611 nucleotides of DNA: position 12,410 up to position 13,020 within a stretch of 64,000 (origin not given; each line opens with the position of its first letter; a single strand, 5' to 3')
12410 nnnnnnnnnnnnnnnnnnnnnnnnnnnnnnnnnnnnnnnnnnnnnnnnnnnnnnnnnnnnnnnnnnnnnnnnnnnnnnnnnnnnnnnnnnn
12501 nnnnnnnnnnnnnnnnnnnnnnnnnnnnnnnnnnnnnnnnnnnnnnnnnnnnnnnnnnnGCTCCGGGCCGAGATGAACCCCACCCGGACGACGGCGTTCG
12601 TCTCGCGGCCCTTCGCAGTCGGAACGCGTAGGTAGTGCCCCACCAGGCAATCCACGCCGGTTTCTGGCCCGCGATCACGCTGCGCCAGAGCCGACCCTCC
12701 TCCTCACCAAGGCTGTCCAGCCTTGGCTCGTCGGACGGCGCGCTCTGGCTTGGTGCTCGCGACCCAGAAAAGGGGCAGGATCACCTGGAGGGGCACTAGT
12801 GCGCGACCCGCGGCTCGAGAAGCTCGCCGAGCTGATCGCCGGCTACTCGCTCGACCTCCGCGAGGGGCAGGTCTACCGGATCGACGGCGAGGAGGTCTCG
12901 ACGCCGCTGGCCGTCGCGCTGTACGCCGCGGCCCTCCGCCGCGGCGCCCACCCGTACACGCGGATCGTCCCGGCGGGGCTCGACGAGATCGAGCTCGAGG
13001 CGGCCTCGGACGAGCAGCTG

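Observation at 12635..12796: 162-bp long-palindrome element, copy 1 of 2: conserved hairpin that sequesters the downstream SD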

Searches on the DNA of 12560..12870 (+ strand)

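Call 12: search_dna_similar(query=window:12635-12796:+, collection=plasmids, mode=distant, max_evalue=0.01)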
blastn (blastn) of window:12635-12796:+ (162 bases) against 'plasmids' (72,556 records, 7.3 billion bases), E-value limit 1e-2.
No match.

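Call 13: search_dna_similar(query=window:12635-12796:+, collection=phages, mode=distant, max_evalue=0.01)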
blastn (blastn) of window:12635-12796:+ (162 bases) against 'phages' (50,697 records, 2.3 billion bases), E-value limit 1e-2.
No match.
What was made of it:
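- Tried and rejected: (2) Plasmid or phage origin: no BLAST hit (calls 12, 13).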

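Call 52: search_rna_families(source=window, start=12560, end=12870, threshold=evalue, max_evalue=10)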
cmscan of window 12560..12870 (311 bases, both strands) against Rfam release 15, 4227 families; matches with E-value up to 10: 1.
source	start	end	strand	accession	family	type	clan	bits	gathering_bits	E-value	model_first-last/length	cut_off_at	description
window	12624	12805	-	RF04168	MIR839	Gene; miRNA;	-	24.5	200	0.0055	1-267/267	no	MIR839 microRNA precursor family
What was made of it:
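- On Described RNA family (Rfam 15): The best sub-threshold hit is MIR839 at 24.5 bits against a gathering score of 200 (call 52).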
